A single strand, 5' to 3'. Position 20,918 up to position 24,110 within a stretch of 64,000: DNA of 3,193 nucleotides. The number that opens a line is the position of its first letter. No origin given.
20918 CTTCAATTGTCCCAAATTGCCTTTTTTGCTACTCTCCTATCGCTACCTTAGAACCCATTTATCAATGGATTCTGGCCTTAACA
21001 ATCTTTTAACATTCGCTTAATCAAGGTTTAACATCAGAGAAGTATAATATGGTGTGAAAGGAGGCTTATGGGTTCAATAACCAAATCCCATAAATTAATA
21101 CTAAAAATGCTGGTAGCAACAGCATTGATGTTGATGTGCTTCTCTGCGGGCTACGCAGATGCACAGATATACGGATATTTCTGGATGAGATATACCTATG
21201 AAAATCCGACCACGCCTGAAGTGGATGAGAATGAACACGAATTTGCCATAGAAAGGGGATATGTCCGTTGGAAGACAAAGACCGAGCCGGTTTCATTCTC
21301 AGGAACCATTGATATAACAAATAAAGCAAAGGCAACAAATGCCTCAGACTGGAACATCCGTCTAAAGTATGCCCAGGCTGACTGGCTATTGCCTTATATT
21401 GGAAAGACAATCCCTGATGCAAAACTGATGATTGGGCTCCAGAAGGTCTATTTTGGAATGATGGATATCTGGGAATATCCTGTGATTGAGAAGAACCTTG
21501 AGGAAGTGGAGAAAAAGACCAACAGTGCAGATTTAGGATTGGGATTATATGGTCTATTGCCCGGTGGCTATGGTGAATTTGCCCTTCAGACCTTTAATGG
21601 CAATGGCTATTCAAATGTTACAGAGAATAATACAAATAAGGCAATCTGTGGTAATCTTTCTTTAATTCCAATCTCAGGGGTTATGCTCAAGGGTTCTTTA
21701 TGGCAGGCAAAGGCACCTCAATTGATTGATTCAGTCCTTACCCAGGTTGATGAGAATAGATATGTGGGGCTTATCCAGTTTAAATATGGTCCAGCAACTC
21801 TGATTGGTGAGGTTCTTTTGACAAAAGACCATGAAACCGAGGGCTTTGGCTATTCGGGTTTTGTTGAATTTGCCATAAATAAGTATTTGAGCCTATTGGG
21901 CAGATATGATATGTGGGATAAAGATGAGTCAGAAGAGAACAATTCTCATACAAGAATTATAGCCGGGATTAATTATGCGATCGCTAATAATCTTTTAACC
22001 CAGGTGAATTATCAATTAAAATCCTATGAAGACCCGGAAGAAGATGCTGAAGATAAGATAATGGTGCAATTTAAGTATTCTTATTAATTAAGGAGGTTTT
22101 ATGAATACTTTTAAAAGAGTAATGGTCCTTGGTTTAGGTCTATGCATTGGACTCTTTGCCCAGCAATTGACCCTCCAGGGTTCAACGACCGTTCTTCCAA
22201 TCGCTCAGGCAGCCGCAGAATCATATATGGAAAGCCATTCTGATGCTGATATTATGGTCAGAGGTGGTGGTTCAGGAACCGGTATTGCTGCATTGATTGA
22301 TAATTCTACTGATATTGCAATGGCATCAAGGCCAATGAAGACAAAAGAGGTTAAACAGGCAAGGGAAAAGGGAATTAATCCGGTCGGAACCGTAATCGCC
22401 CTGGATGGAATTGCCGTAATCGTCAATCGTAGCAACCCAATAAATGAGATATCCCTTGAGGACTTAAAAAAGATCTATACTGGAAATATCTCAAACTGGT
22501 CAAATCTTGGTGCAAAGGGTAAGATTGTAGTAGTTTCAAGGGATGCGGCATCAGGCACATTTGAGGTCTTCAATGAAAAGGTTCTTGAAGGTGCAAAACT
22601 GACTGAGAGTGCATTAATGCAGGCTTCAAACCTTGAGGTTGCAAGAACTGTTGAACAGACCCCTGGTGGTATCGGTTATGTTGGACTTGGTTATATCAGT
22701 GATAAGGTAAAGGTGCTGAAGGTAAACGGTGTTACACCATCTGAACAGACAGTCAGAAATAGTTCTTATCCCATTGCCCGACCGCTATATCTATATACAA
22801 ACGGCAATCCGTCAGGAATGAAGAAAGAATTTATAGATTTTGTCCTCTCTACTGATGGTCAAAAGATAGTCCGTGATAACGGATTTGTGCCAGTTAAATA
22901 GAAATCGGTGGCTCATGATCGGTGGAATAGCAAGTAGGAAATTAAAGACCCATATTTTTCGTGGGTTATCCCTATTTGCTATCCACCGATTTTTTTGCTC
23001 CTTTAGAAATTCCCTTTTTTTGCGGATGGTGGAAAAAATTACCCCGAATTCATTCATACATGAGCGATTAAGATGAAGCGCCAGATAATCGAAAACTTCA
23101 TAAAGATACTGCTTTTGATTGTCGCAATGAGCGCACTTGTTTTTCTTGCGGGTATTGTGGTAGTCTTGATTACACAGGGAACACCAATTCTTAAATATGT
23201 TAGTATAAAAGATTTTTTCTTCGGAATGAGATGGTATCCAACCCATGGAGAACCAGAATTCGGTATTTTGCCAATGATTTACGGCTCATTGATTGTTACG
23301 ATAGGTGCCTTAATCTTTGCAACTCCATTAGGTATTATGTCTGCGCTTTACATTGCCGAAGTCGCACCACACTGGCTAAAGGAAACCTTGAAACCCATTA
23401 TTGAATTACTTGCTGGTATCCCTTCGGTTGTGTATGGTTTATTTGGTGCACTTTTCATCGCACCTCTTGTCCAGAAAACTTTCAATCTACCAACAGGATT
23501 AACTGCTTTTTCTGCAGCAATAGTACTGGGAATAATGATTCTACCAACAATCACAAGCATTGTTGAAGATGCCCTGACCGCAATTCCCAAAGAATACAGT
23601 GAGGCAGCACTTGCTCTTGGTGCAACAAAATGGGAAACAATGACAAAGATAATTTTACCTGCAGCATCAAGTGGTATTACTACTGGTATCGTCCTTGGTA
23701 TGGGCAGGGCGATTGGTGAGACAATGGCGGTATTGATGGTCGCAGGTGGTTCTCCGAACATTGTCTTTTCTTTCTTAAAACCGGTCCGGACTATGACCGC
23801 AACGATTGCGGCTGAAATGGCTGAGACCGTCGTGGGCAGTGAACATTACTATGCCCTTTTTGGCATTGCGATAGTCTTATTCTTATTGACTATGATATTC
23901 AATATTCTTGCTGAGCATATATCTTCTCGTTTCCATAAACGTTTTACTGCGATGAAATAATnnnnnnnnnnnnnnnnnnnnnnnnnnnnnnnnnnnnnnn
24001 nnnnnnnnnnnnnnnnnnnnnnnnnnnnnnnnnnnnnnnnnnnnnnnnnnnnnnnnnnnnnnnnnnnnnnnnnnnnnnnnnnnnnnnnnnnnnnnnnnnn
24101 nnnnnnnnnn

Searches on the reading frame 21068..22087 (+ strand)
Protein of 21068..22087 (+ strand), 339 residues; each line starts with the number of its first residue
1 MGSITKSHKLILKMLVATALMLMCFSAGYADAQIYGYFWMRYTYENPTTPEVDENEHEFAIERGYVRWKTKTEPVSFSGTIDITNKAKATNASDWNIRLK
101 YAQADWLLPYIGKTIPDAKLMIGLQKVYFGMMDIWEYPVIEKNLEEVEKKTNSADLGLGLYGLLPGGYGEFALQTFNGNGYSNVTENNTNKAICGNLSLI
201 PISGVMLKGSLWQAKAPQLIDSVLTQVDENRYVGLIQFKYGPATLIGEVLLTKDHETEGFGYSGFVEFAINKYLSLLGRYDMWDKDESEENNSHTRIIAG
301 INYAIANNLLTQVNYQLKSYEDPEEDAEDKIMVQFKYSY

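Call 3: search_protein_families(library=pfam, proteins=[window:21068-22087:+])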
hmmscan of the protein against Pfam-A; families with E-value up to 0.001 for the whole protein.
window:21068-22087:+ (339 aa): 1 family
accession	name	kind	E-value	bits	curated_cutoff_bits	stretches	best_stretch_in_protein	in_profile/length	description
PF13505.12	OMP_b-brl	-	0.00045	20.9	28.7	0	253-308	37-100/175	Outer membrane protein beta-barrel domain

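Call 6: search_protein_families(library=ncbifam, proteins=[window:21068-22087:+])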
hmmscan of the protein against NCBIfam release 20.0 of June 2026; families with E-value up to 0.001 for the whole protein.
window:21068-22087:+ (339 aa): 0 families

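Call 10: find_homologous_proteins(query=window:21068-22087:+)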
Query window:21068-22087:+ (339 aa): 72 proteins with E <= 0.001 among 1884 candidates.
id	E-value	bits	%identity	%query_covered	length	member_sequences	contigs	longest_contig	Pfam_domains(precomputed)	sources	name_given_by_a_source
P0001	2.0e-228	775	100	100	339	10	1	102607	-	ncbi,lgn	-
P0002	1.3e-183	628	79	99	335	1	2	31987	-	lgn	-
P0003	2.1e-183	627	82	96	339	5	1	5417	-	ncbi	ncbi:MAG: hypothetical protein ABIL22_06240 [candidate division WOR-3 bacterium]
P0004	1.0e-177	608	80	95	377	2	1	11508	-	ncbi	-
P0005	2.2e-167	575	73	100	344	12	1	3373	-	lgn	-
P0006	7.5e-165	566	73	97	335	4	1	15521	-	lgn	-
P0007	1.4e-153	529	71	95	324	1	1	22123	-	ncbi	-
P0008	5.7e-152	524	72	92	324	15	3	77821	-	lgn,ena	-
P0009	6.8e-152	524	70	92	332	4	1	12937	-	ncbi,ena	-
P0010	8.4e-152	523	71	95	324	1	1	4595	-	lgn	-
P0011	5.6e-150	517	69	96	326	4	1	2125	PF07396.18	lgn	-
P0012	8.2e-148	510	67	94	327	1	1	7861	PF07396.18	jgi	jgi:hypothetical protein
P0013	1.3e-147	510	66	94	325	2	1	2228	-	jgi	-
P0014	5.9e-147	507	66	96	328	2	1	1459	PF07396.18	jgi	jgi:hypothetical protein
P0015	6.1e-147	507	66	97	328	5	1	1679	-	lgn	-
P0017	2.6e-146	505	67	92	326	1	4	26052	PF07396.18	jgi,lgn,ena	jgi:hypothetical protein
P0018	2.9e-146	505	68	92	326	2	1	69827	PF07396.18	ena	-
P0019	5.8e-146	504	66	95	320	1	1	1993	PF07396.18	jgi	jgi:hypothetical protein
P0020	1.4e-145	503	66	98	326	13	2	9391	PF07396.18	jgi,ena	-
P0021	1.8e-145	502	66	96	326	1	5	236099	PF07396.18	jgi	jgi:hypothetical protein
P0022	2.3e-145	502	68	92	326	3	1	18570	PF07396.18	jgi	jgi:hypothetical protein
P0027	4.3e-141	488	67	92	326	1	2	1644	PF07396.18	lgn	-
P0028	2.2e-139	482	64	97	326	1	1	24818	PF07396.18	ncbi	-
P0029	5.7e-139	481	66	92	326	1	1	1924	PF07396.18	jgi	jgi:hypothetical protein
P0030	2.7e-138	479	63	92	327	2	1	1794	PF07396.18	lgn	-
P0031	3.9e-138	478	63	99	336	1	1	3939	PF07396.18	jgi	jgi:hypothetical protein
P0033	3.6e-137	475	63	96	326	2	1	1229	PF07396.18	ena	-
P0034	4.0e-137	475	63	96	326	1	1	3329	PF13609.13,PF07396.18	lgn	-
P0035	1.1e-136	474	61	95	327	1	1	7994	PF07396.18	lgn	-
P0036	1.5e-136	473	64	94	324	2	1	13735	PF07396.18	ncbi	-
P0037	4.0e-136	472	61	95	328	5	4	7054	PF07396.18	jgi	jgi:hypothetical protein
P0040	5.3e-133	462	63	94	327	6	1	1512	PF07396.18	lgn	-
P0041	5.5e-133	461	60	98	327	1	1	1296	PF07396.18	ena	-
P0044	1.1e-126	441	60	96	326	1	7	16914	PF07396.18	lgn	-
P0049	1.9e-121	424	55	97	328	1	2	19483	PF07396.18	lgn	-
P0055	2.3e-114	400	55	98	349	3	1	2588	PF07396.18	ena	-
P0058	6.4e-111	389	54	97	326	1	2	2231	PF07396.18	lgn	-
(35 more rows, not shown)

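Call 12: find_related_loci(query=A1, collection=genome_contigs, flank=3000)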
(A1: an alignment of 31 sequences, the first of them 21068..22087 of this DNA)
Query A1 (339 aa) in genome_contigs; peptide patterns used: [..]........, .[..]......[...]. (x = any residue, [..] = any of these).
55 stretches matched a pattern; 18 encode a relative of the query (tblastn E <= 1e-3); 18 distinct loci.
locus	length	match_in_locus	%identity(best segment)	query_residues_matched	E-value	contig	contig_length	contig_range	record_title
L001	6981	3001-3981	83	13-339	0e+0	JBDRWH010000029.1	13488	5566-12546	MAG: candidate division WOR-3 bacterium isolate JZ-4_201808_bins_67 JZ-4_201808_bins_67_scaffold_29, whole genome shotgu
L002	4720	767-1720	81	19-339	0e+0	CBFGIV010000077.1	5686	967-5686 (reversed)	MAG: candidate division WOR-3 bacterium isolate JZ-2_202302_bins_123.1 genome assembly, contig: NODE_77_length_5686_cov_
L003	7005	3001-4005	73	4-339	3e-172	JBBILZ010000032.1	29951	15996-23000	MAG: candidate division WOR-3 bacterium isolate SIF170217_bin_220 NODE_1227_length_29951_cov_3.31689, whole genome shotg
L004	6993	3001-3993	70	7-339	9e-155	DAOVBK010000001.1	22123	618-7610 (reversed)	MAG TPA_asm: Candidatus Stahlbacteria bacterium isolate CSMAG_1003 CSMAG_1003_k141_7030567_length_22123_cov_6.0000, whol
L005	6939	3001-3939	72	24-339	1e-152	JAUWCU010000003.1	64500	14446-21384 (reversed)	MAG: Candidatus Stahlbacteria bacterium isolate CSMAG_2146 CSMAG_2146_k141_868308_length_64500_cov_15.9897, whole genome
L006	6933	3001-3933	69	28-339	2e-150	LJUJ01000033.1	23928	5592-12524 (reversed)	MAG: candidate division WOR_3 bacterium SM23_42 WORSMTZ_7370, whole genome shotgun sequence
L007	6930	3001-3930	68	29-339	1e-147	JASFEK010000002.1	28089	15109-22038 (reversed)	MAG: candidate division WOR-3 bacterium isolate D0606M12metaG_Bin_316 D0606M12metaG_FD_scaffold_270_c1, whole genome sho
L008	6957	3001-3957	64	20-339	9e-145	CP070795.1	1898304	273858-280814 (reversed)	MAG: candidate division WOR-3 bacterium isolate bin1428 chromosome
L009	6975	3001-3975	61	8-339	7e-140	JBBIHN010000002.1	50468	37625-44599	MAG: candidate division WOR-3 bacterium isolate TCF170221_bin_115 NODE_499_length_50468_cov_5.405253, whole genome shotg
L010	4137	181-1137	64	21-339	7e-141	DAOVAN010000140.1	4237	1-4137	MAG TPA_asm: candidate division WOR-3 bacterium isolate CSMAG_980 CSMAG_980_k141_4277070_length_4237_cov_8.0000, whole g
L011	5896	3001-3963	61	20-339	2e-137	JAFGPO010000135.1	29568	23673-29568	MAG: candidate division WOR-3 bacterium isolate Zod_Metabat.699 k87_11978270, whole genome shotgun sequence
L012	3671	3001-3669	84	26-248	8e-133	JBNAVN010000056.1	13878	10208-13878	MAG: bacterium isolate Kamch4342-D-MF-039 bin23.fa-56, whole genome shotgun sequence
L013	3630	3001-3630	86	21-230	4e-126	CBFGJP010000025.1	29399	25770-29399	MAG: candidate division WOR-3 bacterium isolate QZM1.Bin.155.optimized.1 genome assembly, contig: NODE_25_length_29399_c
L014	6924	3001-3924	58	29-339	8e-116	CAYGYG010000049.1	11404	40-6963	MAG TPA_asm: uncultured bacterium isolate ERP119294_co1_15 genome assembly, contig: NODE_7722_length_11404_cov_29.032602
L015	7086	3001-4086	51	1-339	5e-115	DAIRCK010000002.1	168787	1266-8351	MAG TPA_asm: bacterium isolate CTOTU1359 NODE_8_length_168787_cov_7.813865, whole genome shotgun sequence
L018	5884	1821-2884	58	9-339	3e-90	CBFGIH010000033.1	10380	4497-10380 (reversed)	MAG: candidate division WOR-3 bacterium isolate Cr_S_Bin.42.optimized.1 genome assembly, contig: NODE_33_length_10380_co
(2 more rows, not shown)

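Call 35: search_protein_families(library=pfam, proteins=[L018:1185-1682:-, L008:1727-2938:+, L008:4261-5295:+, L008:5198-5869:+, L008:5856-6956:+, L008:664-1431:+, L004:3-419:-, L015:325-2622:+], max_evalue=0.001)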
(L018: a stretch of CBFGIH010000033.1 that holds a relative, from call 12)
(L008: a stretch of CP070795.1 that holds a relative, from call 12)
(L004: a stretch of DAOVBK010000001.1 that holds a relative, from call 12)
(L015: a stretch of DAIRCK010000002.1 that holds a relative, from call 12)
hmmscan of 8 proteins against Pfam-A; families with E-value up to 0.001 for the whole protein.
L018:1185-1682:- (165 aa): 1 family
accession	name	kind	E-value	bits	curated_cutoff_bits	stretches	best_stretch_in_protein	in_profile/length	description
PF01451.26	LMWPc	-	4.2e-16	59.9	23.2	1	19-149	1-142/144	Low molecular weight phosphotyrosine protein phosphatase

L008:1727-2938:+ (403 aa): 11 families
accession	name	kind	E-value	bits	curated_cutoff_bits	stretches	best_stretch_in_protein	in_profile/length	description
PF07992.20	Pyr_redox_2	-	3.9e-33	115.5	26.1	1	51-353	2-291/291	Pyridine nucleotide-disulphide oxidoreductase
PF13738.12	Pyr_redox_3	-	7.4e-11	42.3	30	1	54-338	2-305/305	Pyridine nucleotide-disulphide oxidoreductase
PF12831.13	FAD_oxidored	-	1.4e-09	38.3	27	1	51-92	1-42/416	FAD dependent oxidoreductase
PF00070.33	Pyr_redox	-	1.7e-08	35.3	22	0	52-88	2-38/82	Pyridine nucleotide-disulphide oxidoreductase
PF03486.20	HI0933_like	-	3.1e-07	30.5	50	1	51-87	2-38/244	HI0933-like protein Rossmann domain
PF01266.30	DAO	-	1.2e-05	25.5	27.9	0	51-86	1-37/353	FAD dependent oxidoreductase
PF13450.12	NAD_binding_8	-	1.4e-05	25.7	21.9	1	54-93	1-40/68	NAD(P)-binding Rossmann-like domain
PF01494.25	FAD_binding_3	-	0.00023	20.9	22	0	50-79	2-31/349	FAD binding domain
PF00890.30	FAD_binding_2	-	0.00032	20.5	20.4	1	51-87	1-37/414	FAD binding domain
PF01946.23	Thi4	-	0.00041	20.1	26.2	0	49-86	17-55/235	Thi4 family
PF01262.27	AlaDh_PNT_C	-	0.00094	19.1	23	1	51-84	30-63/214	Alanine dehydrogenase/PNT, C-terminal domain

L008:4261-5295:+ (344 aa): 8 families
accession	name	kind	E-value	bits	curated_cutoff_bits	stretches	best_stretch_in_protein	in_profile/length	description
PF00154.27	RecA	-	3.3e-134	446.7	27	1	8-270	1-262/262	recA bacterial DNA recombination protein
PF21096.2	RecA_C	-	2.5e-21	76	27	1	273-327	1-55/57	RecA C-terminal domain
PF06745.19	ATPase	-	1.4e-09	38.2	26.6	1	41-115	1-77/231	KaiC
PF08423.17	Rad51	-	5.6e-08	32.8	22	1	35-228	2-211/244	Rad51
PF01637.24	ATPase_2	-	3.5e-06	27.4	33.2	1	62-187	22-109/225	ATPase domain predominantly from Archaea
PF13481.12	AAA_25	-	2.2e-05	24.6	27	1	56-152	29-157/195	AAA domain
PF13479.12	AAA_24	-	5.1e-05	23.7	27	1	62-151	4-77/195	AAA domain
PF13191.12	AAA_16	-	0.00055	20.9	32.6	1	58-185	22-129/167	AAA ATPase domain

L008:5198-5869:+ (223 aa): 3 families
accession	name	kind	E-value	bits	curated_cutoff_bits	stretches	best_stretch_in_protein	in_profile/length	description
PF21982.2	RecX_HTH1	-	1.1e-12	48.1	26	1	82-120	2-40/40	RecX, first three-helix domain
PF02631.22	RecX_HTH2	-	1.6e-09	38.2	26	1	127-166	1-40/42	RecX, second three-helix domain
PF21981.2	RecX_HTH3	-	0.00045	20.8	26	0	182-217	12-48/48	RecX, third three-helix domain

L008:5856-6956:+ (367 aa): 1 family
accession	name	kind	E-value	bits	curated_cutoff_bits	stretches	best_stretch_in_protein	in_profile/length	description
PF01411.24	tRNA-synt_2c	-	1.9e-146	489.3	30.3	1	5-366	1-366/552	tRNA synthetases class II (A)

L008:664-1431:+ (255 aa): 3 families
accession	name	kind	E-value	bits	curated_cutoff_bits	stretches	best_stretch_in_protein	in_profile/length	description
PF13507.12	GATase_5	-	5.5e-78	262.1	27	1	2-253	1-260/260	CobB/CobQ-like glutamine amidotransferase domain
PF01965.30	DJ-1_PfpI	-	4.1e-05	23.9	26.6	1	33-107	48-115/165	DJ-1/PfpI family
PF07685.20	GATase_3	-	7.8e-05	22.8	27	1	31-101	25-90/196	CobB/CobQ-like glutamine amidotransferase domain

L004:3-419:- (139 aa): 1 family
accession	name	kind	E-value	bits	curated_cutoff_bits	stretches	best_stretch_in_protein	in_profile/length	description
PF12849.12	PBP_like_2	-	3.9e-25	89.6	27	1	27-137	8-127/267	PBP superfamily domain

L015:325-2622:+ (765 aa): 3 families
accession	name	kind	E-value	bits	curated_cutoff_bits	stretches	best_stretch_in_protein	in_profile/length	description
PF08309.17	LVIVD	-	4.1e-114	372.1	20.2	10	305-346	1-42/42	LVIVD repeat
PF09826.15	Beta_propel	-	3.1e-06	26.8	22.4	0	285-306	329-350/495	Beta propeller domain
PF18962.6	Por_Secre_tail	-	0.00019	22.1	27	0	692-762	7-74/75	Secretion system C-terminal sorting domain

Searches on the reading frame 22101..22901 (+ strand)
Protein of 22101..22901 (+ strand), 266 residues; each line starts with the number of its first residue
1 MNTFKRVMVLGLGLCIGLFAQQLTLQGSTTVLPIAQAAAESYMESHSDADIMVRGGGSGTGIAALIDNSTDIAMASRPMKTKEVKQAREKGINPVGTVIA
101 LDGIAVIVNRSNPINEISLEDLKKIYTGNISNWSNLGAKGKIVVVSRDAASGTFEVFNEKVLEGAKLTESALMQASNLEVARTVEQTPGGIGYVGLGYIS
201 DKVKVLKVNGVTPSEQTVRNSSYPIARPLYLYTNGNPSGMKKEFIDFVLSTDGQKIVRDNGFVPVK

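Call 3: search_protein_families(library=pfam, proteins=[window:22101-22901:+])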
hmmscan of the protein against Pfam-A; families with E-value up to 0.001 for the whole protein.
window:22101-22901:+ (266 aa): 3 families
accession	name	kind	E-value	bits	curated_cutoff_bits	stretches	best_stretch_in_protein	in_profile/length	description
PF12849.12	PBP_like_2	-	4.8e-50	171.2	27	1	22-251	11-266/267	PBP superfamily domain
PF12727.12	PBP_like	-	5.8e-13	48.9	27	1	40-203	2-158/193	PBP superfamily domain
PF13531.11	SBP_bac_11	-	1.5e-12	48.2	25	1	31-262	9-226/227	Bacterial extracellular solute-binding protein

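Call 6: search_protein_families(library=ncbifam, proteins=[window:22101-22901:+])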
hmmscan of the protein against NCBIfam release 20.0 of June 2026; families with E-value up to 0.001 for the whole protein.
window:22101-22901:+ (266 aa): 4 families
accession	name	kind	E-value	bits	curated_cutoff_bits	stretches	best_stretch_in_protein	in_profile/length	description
TIGR02136.1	ptsS_2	subfamily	1.4e-82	277.2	206.6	1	21-265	39-295/295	phosphate ABC transporter substrate-binding protein PstS family protein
TIGR00975.1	3a0107s03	equivalog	2.8e-17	62.8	205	1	24-201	2-202/315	phosphate ABC transporter substrate-binding protein PstS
TIGR04505.1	PtsS_plasma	equivalog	9.5e-11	41.7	175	1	104-204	157-269/334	phosphate ABC transporter substrate-binding protein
NF008171.0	PRK10918.1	equivalog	3.6e-06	26.2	339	1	11-198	15-223/346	phosphate ABC transporter substrate-binding protein PstS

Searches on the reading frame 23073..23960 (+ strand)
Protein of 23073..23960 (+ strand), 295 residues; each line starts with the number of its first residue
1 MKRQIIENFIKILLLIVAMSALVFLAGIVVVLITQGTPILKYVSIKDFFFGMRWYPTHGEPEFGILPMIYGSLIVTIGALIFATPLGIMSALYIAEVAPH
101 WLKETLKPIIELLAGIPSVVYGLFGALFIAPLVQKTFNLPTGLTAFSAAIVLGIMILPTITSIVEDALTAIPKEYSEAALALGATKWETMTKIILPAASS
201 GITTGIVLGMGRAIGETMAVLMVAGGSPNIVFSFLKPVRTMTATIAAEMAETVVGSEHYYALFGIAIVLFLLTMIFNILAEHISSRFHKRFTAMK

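Call 3: search_protein_families(library=pfam, proteins=[window:23073-23960:+])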
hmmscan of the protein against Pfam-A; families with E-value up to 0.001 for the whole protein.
window:23073-23960:+ (295 aa): 1 family
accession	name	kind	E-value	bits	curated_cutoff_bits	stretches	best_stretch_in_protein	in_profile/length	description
PF00528.27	BPD_transp_1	-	5.1e-26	92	26.4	1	84-288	2-183/184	Binding-protein-dependent transport system inner membrane component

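Call 6: search_protein_families(library=ncbifam, proteins=[window:23073-23960:+])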
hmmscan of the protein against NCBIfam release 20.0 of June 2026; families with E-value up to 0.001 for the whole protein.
window:23073-23960:+ (295 aa): 25 families
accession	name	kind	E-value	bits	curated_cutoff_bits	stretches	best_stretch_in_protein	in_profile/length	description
TIGR02138.1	phosphate_pstC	equivalog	6.1e-93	311.1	196.45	1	7-287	1-295/296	phosphate ABC transporter permease subunit PstC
TIGR00974.1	3a0107s02c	equivalog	1.4e-56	191.7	193.45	1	8-288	2-271/272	phosphate ABC transporter permease PstA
NF008435.0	PRK11275.1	equivalog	4.2e-46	157.5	502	2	141-289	166-314/319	phosphate ABC transporter permease PstC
NF008430.0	PRK11268.1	equivalog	1.9e-25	89.5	439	1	6-285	25-291/295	phosphate ABC transporter permease PstA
TIGR02141.1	modB_ABC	equivalog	6.4e-16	58.6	182.6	1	72-268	3-195/208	molybdate ABC transporter permease subunit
TIGR01581.1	Mo_ABC_porter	hypoth_equivalog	1.7e-14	53.8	210.3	1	71-228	25-186/225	ABC transporter permease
TIGR00969.1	3a0106s02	subfamily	7.7e-14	51.8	240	1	72-279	66-265/272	sulfate ABC transporter permease subunit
NF006939.0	PRK09421.1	equivalog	2.1e-13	50.2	262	1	69-288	12-225/230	molybdate ABC transporter permease subunit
TIGR02139.1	permease_CysT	equivalog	2.6e-13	50.2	246.1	1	136-230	123-217/265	sulfate ABC transporter permease subunit CysT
NF038017.1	ABC_perm1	subfamily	1.2e-12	48.2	100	1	72-250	1-169/184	ABC transporter permease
NF008208.0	PRK10971.1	equivalog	2.5e-11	43.6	415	1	74-292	65-275/277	sulfate/thiosulfate ABC transporter permease CysT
TIGR03255.1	PhnV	equivalog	5.1e-09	36.2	358.7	1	17-224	20-220/270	2-aminoethylphosphonate ABC transport system, membrane component PhnV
TIGR02140.1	permease_CysW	equivalog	8e-08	32.1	329.1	1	46-286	27-258/261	sulfate ABC transporter permease subunit CysW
NF040839.1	tungstate_WtpB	equivalog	2.9e-07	30.4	340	1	65-224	46-204/251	tungstate ABC transporter permease WtpB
NF007028.0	PRK09494.1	equivalog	3.7e-07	30.2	303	1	77-198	27-143/219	glutamine ABC transporter permease GlnP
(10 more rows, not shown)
